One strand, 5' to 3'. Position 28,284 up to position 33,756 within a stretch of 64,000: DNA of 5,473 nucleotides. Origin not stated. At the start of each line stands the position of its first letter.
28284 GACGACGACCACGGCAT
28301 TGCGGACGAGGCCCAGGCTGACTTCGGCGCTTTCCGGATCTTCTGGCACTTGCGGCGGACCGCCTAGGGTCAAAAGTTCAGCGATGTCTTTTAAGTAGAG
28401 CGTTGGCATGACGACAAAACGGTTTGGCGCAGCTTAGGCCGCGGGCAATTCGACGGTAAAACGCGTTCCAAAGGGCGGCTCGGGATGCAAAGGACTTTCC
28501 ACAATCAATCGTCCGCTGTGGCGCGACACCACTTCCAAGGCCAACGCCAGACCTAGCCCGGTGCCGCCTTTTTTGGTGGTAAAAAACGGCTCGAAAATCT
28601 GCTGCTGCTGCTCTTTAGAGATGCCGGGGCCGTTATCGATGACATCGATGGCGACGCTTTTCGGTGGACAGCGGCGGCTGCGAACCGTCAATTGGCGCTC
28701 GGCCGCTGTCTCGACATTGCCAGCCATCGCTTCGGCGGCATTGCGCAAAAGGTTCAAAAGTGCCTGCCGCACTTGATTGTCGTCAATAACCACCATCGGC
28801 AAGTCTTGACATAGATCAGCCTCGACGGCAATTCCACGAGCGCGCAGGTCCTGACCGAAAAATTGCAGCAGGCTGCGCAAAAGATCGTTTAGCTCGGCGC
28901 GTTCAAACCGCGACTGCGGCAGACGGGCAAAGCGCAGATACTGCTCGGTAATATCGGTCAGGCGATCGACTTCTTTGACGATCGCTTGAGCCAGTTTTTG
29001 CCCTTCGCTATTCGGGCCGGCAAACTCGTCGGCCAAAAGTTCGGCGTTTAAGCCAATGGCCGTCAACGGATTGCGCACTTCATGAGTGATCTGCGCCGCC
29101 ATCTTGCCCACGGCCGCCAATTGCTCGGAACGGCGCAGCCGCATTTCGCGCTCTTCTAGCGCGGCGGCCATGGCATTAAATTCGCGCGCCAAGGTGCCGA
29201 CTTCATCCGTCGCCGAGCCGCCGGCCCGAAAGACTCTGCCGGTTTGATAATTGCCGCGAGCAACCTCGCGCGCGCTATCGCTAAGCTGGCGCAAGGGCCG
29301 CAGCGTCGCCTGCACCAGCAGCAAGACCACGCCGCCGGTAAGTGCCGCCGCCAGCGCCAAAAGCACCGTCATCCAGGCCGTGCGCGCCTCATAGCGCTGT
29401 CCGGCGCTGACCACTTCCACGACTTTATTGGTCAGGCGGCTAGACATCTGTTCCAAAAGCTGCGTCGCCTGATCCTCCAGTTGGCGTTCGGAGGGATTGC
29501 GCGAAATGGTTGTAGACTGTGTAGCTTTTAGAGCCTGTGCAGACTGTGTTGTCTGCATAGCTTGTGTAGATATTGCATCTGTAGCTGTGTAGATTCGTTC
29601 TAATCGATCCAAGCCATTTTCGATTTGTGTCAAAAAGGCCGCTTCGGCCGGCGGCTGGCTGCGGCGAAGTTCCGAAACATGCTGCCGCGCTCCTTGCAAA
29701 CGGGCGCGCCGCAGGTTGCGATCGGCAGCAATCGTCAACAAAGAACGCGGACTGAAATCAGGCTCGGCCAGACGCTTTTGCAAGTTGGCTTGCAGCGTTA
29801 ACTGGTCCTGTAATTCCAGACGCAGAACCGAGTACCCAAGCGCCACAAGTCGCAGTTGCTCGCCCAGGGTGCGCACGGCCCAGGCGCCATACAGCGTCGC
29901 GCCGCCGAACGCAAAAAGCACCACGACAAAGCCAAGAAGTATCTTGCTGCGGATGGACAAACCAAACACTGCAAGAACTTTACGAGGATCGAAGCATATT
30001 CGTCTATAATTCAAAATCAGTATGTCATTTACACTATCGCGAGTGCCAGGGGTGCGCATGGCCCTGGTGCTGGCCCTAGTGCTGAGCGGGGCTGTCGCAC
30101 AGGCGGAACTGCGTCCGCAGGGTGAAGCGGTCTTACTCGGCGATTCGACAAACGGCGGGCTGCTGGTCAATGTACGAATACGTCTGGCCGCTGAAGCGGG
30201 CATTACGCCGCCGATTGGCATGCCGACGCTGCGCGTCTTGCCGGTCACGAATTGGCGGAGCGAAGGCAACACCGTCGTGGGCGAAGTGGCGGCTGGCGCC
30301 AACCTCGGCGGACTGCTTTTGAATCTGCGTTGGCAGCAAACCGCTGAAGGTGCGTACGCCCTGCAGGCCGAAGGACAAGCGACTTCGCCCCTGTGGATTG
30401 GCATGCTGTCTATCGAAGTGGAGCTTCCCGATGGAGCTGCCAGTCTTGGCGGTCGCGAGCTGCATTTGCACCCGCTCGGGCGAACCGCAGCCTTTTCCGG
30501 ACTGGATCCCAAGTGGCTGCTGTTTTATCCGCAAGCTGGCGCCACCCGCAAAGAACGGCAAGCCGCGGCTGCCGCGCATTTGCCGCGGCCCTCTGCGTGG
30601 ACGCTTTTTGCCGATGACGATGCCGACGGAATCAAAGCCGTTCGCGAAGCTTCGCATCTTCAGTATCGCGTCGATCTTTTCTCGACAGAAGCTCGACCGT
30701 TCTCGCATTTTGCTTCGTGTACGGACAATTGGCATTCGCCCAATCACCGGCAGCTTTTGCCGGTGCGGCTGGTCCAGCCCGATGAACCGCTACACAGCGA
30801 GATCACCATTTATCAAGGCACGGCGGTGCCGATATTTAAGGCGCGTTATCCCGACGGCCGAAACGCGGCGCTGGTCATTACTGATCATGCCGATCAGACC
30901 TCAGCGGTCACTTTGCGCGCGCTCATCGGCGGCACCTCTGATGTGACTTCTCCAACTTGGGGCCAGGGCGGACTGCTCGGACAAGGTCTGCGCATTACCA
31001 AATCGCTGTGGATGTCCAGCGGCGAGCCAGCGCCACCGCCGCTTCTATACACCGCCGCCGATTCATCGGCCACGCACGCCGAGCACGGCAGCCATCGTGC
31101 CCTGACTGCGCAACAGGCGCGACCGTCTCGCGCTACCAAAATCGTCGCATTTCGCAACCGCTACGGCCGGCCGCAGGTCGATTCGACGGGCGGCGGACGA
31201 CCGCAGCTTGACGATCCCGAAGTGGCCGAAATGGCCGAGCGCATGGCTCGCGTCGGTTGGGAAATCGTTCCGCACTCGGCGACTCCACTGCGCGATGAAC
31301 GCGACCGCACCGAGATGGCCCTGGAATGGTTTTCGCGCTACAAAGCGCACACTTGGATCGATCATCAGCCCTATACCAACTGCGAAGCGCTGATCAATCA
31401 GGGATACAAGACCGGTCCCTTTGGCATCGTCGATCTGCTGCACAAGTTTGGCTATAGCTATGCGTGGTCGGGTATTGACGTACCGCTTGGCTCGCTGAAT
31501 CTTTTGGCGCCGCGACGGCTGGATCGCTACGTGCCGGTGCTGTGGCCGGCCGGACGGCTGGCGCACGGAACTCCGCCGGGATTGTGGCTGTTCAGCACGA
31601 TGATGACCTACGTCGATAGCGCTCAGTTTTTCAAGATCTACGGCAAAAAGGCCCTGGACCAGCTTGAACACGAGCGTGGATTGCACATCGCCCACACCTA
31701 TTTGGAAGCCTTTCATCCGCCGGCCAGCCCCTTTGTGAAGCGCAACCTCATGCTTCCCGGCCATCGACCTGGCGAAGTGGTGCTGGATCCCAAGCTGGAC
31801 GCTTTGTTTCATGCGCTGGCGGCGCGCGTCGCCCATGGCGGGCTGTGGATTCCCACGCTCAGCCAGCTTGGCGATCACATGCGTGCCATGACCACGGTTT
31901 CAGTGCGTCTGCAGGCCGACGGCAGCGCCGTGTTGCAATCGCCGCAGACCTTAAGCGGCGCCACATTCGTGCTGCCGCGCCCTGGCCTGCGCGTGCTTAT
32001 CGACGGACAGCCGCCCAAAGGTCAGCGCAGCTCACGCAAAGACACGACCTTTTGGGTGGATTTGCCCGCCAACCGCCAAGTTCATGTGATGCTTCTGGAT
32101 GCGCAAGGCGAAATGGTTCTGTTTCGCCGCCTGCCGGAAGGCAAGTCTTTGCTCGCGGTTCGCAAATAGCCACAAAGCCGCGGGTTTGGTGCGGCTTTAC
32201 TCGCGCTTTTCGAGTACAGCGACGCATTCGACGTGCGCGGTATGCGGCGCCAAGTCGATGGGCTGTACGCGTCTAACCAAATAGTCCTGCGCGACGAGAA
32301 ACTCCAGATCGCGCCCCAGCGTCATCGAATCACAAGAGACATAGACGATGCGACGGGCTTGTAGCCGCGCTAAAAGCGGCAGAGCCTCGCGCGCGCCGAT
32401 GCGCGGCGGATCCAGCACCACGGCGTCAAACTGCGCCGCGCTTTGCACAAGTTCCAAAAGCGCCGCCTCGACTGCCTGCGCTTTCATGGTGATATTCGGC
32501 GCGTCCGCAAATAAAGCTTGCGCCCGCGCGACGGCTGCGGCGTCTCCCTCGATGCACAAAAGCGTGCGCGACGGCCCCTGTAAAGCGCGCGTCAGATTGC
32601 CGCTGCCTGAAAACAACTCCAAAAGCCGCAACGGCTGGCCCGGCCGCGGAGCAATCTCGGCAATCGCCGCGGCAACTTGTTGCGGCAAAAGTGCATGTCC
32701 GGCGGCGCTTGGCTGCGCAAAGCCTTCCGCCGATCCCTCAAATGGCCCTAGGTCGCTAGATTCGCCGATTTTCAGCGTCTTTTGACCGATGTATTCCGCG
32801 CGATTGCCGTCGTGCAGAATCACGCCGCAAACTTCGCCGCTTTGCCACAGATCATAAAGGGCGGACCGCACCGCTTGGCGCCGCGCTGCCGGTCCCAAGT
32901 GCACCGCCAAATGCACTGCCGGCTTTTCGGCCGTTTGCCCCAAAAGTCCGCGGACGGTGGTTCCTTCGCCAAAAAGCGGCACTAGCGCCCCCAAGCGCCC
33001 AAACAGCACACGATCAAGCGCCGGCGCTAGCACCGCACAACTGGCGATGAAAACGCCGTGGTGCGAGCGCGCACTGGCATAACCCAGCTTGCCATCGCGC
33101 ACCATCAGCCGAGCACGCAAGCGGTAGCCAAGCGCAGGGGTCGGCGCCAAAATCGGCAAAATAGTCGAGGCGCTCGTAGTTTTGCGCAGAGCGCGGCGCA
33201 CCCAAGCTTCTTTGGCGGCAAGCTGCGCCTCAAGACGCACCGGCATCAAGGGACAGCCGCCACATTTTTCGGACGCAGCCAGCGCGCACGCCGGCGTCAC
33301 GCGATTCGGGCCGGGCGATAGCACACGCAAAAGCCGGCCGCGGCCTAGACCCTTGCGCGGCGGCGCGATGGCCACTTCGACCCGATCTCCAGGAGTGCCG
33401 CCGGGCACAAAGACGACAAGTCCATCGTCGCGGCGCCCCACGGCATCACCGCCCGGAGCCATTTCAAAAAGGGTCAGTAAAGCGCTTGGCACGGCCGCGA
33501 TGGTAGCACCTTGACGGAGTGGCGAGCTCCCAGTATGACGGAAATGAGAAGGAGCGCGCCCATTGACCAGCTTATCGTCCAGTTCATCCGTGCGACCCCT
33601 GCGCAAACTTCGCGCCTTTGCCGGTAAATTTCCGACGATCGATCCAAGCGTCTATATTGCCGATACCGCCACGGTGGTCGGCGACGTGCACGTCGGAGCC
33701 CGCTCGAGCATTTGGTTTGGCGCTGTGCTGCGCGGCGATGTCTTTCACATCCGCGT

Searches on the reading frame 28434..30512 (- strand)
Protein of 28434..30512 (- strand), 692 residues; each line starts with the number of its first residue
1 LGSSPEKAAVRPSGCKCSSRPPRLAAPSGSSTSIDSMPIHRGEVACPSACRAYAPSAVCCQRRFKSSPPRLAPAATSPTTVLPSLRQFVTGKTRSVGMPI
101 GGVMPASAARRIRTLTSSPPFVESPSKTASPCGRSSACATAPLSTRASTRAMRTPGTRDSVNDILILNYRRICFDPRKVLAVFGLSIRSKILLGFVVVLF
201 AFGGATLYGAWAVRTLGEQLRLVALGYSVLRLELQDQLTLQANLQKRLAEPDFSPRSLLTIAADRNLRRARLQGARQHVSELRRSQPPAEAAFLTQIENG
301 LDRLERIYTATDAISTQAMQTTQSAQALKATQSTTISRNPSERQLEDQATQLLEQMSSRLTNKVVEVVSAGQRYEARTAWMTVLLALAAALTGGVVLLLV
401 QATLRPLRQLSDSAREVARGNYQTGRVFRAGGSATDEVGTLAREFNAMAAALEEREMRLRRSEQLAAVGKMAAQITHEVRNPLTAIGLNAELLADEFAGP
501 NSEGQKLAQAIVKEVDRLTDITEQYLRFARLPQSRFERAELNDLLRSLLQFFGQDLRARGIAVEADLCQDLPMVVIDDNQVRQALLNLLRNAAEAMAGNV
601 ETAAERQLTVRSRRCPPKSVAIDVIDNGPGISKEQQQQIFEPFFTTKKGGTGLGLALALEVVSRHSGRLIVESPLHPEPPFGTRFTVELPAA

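Call 33: search_protein_families(library=pfam, proteins=[window:28434-30512:-], max_evalue=0.001)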
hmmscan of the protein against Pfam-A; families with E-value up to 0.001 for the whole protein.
window:28434-30512:- (692 aa): 3 families
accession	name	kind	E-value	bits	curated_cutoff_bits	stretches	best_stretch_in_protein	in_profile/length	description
PF02518.31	HATPase_c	-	1.4e-22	80.7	26.4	1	577-691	2-109/111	Histidine kinase-, DNA gyrase B-, and HSP90-like ATPase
PF00512.31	HisKA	-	1.6e-14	54.1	26.9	1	469-532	3-64/66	His Kinase A (phospho-acceptor) domain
PF00672.30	HAMP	-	2.4e-09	37.8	25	1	399-454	2-53/53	HAMP domain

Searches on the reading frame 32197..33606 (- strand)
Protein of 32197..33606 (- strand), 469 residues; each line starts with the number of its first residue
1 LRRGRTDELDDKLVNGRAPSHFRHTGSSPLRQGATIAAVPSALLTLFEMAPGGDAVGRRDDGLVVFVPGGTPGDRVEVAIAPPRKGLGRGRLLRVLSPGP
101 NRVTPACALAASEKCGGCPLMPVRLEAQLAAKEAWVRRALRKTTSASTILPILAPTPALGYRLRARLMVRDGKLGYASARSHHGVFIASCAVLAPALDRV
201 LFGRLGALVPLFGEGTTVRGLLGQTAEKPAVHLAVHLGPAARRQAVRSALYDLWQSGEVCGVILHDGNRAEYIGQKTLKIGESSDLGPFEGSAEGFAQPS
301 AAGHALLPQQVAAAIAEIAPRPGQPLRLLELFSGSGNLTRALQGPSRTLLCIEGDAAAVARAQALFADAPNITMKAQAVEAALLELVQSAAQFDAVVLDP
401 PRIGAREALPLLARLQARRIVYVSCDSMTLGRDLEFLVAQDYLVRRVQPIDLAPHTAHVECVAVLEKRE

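Call 40: search_protein_families(library=pfam, proteins=[window:32197-33606:-], max_evalue=0.01)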
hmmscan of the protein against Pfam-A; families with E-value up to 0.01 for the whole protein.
window:32197-33606:- (469 aa): 4 families
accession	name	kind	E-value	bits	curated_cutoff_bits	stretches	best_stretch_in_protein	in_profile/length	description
PF05958.17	tRNA_U5-meth_tr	-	5.5e-11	42.5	23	1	295-467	178-356/357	tRNA (Uracil-5-)-methyltransferase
PF01938.26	TRAM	-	1.4e-05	25.3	21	1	52-93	18-61/61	TRAM domain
PF03602.21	Cons_hypoth95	-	0.00013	22.2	24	1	322-425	39-152/182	Conserved hypothetical protein 95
PF13649.12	Methyltransf_25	-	0.0023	19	27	1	329-398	2-70/97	Methyltransferase domain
